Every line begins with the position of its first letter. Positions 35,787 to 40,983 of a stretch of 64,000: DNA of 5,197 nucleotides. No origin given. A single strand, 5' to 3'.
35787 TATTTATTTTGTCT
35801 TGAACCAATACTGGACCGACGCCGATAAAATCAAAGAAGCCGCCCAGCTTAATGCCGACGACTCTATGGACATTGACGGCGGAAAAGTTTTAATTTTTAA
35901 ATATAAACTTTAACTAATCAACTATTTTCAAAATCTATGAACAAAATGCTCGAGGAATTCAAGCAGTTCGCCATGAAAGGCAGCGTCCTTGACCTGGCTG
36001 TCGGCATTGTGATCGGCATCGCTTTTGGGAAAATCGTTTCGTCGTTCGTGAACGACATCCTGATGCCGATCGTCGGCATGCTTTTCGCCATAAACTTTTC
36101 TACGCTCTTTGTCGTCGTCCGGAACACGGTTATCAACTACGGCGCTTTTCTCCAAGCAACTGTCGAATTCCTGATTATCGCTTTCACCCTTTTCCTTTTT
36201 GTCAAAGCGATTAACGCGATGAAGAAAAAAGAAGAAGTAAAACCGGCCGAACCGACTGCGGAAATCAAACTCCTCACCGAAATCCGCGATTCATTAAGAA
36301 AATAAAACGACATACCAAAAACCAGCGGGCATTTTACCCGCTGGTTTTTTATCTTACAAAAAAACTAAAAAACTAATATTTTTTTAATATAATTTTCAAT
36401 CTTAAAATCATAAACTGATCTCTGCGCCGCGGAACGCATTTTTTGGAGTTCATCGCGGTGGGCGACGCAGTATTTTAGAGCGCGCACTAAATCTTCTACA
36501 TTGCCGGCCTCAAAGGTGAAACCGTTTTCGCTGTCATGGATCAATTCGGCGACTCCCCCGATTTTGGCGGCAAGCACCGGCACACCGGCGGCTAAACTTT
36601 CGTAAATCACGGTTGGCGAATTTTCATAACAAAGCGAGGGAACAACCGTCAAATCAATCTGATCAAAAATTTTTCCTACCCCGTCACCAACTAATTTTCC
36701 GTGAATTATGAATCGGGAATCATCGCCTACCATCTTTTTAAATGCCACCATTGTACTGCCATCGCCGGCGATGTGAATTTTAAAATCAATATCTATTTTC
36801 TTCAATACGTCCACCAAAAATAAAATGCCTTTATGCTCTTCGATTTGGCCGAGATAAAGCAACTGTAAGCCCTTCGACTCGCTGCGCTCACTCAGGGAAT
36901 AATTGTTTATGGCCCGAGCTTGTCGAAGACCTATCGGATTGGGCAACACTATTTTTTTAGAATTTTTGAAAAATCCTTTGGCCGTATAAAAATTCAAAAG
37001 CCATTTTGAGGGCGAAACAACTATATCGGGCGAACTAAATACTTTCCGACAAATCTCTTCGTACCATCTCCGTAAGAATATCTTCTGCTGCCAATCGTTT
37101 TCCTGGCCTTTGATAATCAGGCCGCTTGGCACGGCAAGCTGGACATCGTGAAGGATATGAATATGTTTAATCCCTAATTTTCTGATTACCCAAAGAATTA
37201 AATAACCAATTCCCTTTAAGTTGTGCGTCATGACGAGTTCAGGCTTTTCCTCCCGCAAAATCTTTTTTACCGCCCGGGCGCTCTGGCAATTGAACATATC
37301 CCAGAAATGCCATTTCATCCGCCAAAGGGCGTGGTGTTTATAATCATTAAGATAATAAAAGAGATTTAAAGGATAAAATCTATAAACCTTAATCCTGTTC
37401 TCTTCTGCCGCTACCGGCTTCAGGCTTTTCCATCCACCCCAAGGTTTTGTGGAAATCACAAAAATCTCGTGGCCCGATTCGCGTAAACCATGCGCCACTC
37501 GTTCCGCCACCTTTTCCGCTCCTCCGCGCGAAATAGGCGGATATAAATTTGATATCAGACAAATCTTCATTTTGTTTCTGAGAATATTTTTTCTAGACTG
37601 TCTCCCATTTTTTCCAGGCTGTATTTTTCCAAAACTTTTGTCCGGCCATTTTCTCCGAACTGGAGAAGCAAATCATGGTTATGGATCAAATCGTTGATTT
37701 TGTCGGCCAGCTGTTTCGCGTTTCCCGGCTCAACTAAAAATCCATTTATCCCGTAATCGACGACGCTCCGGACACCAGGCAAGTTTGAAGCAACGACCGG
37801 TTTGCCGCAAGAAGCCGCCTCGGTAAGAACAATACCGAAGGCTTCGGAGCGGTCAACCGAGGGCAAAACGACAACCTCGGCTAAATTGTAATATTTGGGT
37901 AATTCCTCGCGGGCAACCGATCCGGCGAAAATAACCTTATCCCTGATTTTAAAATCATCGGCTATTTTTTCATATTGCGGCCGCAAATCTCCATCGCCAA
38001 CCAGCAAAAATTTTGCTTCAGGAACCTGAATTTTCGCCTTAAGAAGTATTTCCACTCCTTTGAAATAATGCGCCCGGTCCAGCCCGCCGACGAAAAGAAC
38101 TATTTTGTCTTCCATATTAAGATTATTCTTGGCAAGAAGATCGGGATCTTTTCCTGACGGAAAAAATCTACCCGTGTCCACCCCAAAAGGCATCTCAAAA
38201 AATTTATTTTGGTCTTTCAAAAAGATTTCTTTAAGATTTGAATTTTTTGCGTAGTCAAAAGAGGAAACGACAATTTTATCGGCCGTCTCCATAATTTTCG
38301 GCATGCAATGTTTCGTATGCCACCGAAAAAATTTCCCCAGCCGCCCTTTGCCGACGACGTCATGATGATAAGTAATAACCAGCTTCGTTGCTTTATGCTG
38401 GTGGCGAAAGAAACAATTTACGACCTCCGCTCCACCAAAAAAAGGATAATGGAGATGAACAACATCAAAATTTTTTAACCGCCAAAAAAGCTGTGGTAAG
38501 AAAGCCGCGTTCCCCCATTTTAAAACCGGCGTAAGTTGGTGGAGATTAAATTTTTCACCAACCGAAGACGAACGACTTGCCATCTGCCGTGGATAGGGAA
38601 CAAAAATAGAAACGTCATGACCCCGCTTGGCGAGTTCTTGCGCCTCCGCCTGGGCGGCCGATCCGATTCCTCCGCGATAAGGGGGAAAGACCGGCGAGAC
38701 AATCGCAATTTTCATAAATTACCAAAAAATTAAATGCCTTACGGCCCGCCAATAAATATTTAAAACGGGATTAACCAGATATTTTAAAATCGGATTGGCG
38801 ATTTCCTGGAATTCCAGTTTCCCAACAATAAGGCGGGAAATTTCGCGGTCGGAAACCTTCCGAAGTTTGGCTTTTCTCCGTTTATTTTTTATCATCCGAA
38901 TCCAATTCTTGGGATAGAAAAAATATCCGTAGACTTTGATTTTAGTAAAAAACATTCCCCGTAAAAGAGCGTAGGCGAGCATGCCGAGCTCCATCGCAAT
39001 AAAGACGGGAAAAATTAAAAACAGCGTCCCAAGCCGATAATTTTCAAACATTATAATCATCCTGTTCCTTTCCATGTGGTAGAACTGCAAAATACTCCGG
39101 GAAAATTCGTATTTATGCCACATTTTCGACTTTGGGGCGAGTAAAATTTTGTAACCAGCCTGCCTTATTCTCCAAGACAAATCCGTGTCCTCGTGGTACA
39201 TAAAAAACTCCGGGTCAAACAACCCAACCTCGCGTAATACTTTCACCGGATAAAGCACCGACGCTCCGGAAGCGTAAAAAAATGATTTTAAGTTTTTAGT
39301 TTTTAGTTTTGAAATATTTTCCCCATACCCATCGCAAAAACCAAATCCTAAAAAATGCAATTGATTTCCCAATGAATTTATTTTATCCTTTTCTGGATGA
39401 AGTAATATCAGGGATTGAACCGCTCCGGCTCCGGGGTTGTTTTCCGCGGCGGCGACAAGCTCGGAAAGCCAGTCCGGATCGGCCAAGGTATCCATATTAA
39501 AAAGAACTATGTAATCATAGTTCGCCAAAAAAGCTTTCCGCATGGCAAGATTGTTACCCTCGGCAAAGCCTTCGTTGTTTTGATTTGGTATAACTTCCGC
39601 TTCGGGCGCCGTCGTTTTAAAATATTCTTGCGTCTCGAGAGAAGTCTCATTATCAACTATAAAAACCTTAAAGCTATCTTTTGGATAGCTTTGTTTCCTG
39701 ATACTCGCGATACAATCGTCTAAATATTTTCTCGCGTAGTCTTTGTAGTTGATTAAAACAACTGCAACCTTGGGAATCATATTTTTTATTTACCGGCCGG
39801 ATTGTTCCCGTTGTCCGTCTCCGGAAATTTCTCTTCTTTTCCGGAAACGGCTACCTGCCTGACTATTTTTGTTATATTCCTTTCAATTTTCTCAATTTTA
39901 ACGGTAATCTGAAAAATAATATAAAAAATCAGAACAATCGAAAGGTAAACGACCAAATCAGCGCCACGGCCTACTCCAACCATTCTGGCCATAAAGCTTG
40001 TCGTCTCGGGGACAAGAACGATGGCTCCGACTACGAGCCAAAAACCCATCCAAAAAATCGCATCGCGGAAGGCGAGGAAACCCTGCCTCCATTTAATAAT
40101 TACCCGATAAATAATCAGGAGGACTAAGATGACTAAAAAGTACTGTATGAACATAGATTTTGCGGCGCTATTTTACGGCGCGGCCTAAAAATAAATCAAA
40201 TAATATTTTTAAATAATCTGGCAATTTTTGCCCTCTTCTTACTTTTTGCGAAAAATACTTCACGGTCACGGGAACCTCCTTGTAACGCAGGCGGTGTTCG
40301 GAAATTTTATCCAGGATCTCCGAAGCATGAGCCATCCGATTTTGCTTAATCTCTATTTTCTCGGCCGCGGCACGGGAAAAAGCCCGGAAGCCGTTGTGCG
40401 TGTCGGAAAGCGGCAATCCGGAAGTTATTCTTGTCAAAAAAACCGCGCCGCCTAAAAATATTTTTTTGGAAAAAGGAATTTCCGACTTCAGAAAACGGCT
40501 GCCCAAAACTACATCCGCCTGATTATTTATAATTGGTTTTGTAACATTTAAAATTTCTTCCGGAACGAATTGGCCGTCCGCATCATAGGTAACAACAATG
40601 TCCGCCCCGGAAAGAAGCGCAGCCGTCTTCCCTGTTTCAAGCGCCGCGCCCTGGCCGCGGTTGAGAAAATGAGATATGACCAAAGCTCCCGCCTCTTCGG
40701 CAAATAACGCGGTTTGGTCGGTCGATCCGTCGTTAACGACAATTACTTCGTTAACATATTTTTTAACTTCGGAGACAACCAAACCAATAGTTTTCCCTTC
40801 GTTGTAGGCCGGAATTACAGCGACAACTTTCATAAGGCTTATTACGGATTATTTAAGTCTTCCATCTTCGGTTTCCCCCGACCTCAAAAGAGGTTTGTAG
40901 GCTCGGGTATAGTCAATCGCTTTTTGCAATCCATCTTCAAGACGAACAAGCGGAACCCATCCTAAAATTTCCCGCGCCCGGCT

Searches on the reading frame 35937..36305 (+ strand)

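Call 74: search_protein_families(library=pfam, proteins=[window:35937-36305:+], max_evalue=0.0001)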
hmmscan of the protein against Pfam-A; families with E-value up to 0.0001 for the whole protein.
window:35937-36305:+ (122 aa): 1 family
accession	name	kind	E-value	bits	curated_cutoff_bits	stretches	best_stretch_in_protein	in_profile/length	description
PF01741.23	MscL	-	4e-41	140.7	27.4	1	4-120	1-122/123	Large-conductance mechanosensitive channel, MscL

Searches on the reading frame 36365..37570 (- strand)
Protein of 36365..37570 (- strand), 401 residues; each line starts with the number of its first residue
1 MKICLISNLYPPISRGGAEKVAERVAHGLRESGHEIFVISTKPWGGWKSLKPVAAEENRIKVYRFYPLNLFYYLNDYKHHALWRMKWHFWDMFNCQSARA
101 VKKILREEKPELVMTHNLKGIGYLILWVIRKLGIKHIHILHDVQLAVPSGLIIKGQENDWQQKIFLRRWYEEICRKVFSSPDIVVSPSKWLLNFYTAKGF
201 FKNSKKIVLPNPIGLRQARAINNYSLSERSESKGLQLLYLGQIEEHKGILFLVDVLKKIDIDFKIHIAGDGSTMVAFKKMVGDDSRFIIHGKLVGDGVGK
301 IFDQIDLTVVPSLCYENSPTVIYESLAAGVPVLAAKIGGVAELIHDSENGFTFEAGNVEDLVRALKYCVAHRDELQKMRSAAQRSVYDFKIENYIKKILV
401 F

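Call 74: search_protein_families(library=pfam, proteins=[window:36365-37570:-], max_evalue=0.0001)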
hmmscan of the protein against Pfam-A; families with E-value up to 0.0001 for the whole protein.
window:36365-37570:- (401 aa): 5 families
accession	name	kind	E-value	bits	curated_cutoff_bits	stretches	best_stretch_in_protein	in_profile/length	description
PF13692.12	Glyco_trans_1_4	-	8.7e-24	84.8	27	1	236-368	3-139/142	Glycosyl transferases group 1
PF00534.26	Glycos_transf_1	-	2.6e-23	82.9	26.4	1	230-383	11-170/172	Glycosyl transferases group 1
PF13439.12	Glyco_transf_4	-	1.9e-16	61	28.5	1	16-213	2-166/170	Glycosyltransferase Family 4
PF13579.12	Glyco_trans_4_4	-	1.9e-13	51.5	29.7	1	16-211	1-157/158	Glycosyl transferase 4-like domain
PF13524.12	Glyco_trans_1_2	-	1.2e-07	32.2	25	1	252-386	5-129/144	Glycosyl transferase-like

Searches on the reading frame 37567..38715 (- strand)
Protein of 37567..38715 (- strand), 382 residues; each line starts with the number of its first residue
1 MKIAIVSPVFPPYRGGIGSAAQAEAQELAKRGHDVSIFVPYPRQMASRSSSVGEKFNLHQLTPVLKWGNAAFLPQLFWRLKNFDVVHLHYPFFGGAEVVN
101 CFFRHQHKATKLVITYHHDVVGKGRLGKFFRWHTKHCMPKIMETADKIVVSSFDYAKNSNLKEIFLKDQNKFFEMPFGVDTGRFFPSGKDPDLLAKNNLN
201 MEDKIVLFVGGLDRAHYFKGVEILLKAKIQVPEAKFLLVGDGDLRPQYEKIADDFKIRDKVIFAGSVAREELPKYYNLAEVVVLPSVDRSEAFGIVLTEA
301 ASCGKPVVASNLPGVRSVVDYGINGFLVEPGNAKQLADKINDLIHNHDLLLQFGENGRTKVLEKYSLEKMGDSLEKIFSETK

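Call 16: search_protein_families(library=pfam, proteins=[window:37567-38715:-], max_evalue=0.001)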
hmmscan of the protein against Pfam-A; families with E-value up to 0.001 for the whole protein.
window:37567-38715:- (382 aa): 7 families
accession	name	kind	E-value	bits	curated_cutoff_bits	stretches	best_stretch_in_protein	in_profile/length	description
PF00534.26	Glycos_transf_1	-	8e-41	139.9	26.4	1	194-359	6-171/172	Glycosyl transferases group 1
PF13692.12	Glyco_trans_1_4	-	1.7e-34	119.5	27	1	204-346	2-142/142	Glycosyl transferases group 1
PF13439.12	Glyco_transf_4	-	2e-14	54.4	28.5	1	15-152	2-141/170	Glycosyltransferase Family 4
PF13579.12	Glyco_trans_4_4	-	1.6e-10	42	29.7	1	15-152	1-135/158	Glycosyl transferase 4-like domain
PF13524.12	Glyco_trans_1_2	-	6.1e-10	39.6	25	1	230-369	11-137/144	Glycosyl transferase-like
PF08323.17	Glyco_transf_5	-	4.7e-05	23.7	22.7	1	2-107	1-90/239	Starch synthase catalytic domain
PF20706.3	GT4-conflict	-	6.4e-05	22.5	26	1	269-319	272-320/385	Family 4 Glycosyltransferase in conflict systems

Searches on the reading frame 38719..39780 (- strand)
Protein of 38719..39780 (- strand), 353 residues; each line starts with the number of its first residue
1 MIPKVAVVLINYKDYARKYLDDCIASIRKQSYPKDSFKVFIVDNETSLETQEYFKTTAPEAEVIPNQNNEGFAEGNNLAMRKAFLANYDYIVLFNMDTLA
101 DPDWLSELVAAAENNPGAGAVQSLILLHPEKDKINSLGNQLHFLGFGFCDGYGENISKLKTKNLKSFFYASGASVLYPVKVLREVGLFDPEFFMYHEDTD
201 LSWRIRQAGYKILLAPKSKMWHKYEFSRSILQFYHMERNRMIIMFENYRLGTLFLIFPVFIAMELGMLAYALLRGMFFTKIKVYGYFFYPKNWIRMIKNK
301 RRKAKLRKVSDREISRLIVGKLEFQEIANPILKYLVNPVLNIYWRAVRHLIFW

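Call 16: search_protein_families(library=pfam, proteins=[window:38719-39780:-], max_evalue=0.001)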
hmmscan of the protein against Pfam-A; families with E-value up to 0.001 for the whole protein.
window:38719-39780:- (353 aa): 4 families
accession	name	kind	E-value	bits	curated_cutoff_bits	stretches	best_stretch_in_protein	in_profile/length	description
PF13641.12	Glyco_tranf_2_3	-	5.8e-18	66.2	27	1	3-240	1-226/230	Glycosyltransferase like family 2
PF00535.33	Glycos_transf_2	-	2.3e-16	60.6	23.3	1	7-125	2-116/168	Glycosyl transferase family 2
PF13632.12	Glyco_trans_2_3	-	1.8e-09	38.1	27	1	90-236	1-135/198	Glycosyl transferase family group 2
PF13506.12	Glyco_transf_21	-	3.3e-06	27.1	21.7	1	84-230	27-162/174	Glycosyl transferase family 21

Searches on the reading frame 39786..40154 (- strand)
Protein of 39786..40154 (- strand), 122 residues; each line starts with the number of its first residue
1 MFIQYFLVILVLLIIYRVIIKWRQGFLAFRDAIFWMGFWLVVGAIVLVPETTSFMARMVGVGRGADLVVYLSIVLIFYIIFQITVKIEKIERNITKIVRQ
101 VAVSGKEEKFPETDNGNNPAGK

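Call 16: search_protein_families(library=pfam, proteins=[window:39786-40154:-], max_evalue=0.001)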
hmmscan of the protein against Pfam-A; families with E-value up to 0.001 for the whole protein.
window:39786-40154:- (122 aa): 1 family
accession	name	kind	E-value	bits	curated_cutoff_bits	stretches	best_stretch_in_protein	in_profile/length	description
PF10066.14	DUF2304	-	1.2e-23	83.8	25.5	1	3-106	2-105/106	Uncharacterized conserved protein (DUF2304)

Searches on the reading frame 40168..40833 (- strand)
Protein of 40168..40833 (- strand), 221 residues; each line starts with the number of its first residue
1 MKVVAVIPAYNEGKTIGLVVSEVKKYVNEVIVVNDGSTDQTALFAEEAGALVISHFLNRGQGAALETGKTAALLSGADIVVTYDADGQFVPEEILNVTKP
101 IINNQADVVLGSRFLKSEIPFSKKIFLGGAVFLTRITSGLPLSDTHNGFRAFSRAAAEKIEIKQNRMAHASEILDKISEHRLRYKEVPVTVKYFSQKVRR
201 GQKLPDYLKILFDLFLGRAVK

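Call 16: search_protein_families(library=pfam, proteins=[window:40168-40833:-], max_evalue=0.001)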
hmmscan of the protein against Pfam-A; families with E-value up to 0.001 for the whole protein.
window:40168-40833:- (221 aa): 1 family
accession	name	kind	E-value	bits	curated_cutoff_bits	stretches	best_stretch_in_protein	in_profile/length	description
PF00535.33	Glycos_transf_2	-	1.2e-20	74.6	23.3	1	6-160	3-167/168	Glycosyl transferase family 2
